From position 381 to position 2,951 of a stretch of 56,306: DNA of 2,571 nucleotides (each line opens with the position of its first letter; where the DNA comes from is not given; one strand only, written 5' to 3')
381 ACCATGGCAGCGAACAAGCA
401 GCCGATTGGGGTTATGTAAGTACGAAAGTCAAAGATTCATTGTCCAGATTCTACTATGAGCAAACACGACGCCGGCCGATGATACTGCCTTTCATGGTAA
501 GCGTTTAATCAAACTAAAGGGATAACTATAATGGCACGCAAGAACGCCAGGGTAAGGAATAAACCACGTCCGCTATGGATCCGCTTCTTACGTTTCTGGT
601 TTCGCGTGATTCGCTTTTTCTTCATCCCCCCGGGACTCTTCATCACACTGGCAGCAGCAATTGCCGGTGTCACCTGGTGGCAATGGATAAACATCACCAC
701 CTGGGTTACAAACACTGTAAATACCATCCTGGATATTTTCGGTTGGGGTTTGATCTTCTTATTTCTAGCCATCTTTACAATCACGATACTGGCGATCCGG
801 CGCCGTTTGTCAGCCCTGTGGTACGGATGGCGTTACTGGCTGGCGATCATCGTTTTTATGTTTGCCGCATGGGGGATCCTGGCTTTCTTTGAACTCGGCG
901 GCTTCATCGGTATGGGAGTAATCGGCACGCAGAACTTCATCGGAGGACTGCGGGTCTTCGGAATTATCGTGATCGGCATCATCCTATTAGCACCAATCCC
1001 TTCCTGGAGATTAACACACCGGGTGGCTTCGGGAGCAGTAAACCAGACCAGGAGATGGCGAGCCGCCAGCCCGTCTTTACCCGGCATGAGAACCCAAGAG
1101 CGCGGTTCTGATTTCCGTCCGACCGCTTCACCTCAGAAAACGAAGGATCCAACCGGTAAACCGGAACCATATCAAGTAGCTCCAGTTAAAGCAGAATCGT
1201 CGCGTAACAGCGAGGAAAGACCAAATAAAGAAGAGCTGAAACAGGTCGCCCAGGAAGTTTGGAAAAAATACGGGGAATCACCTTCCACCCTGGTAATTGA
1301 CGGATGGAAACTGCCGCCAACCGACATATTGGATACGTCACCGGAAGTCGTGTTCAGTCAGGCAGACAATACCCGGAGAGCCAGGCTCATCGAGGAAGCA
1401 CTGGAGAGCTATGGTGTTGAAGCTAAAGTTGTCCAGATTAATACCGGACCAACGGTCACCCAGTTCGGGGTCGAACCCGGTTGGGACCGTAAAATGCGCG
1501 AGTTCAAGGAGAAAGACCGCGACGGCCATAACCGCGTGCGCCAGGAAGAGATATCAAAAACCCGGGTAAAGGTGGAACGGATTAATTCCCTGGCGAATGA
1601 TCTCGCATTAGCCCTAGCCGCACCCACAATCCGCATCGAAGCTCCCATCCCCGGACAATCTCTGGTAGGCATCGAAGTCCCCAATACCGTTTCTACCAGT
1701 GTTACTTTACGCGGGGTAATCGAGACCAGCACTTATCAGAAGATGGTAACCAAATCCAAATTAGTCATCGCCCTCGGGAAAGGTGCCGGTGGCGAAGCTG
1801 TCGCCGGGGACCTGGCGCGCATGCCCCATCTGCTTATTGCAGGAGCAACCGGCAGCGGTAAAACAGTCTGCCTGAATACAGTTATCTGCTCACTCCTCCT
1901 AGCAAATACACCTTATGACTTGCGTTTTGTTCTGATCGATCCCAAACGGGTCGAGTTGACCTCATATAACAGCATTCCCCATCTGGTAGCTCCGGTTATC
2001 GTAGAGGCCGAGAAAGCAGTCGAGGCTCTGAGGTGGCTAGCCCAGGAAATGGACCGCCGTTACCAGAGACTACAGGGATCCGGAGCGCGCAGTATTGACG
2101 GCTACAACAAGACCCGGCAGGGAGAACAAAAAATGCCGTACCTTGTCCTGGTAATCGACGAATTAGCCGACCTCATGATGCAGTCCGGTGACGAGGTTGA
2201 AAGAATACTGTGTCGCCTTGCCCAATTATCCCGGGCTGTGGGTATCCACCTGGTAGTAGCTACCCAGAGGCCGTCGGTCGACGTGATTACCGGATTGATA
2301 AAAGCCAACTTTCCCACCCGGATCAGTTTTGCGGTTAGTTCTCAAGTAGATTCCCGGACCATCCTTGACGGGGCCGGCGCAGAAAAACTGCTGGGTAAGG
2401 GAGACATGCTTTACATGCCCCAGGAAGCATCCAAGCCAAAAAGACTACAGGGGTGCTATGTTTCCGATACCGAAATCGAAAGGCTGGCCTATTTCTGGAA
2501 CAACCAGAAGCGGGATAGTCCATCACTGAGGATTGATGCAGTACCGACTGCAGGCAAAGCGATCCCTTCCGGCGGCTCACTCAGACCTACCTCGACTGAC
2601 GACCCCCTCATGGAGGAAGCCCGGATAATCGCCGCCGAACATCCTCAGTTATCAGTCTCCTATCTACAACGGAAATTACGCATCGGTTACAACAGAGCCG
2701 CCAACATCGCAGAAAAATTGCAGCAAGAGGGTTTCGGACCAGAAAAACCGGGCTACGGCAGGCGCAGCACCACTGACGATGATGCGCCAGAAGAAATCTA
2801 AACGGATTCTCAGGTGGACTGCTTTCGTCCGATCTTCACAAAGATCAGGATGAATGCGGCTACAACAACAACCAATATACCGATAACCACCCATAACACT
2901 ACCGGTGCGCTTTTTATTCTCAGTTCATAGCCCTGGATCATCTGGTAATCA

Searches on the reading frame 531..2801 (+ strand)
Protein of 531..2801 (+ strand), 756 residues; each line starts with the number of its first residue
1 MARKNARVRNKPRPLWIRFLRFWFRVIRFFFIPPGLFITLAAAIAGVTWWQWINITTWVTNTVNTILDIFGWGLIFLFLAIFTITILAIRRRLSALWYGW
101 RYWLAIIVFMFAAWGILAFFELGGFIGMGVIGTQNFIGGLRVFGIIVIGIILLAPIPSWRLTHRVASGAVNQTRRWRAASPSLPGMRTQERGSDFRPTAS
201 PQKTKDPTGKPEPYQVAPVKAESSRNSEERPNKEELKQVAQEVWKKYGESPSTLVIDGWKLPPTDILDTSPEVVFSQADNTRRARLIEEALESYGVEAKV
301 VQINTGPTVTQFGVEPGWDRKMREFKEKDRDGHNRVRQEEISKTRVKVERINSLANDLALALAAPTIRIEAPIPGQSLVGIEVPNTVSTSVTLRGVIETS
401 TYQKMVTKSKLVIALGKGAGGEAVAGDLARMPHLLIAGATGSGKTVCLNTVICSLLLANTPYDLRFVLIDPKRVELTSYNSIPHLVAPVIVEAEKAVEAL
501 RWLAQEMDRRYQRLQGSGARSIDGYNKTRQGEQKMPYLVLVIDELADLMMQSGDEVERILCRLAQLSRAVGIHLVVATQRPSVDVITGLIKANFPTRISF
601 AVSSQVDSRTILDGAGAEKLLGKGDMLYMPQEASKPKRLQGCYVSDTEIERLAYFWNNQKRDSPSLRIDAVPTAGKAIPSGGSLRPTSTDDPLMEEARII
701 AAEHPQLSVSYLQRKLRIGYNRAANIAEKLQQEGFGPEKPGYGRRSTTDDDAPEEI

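Call 66: find_encoding_contigs(protein=window:531-2801:+, flank=10000, max_places=4)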
Protein window:531-2801:+ (756 aa): no gene with exactly this product is on record in the collection.
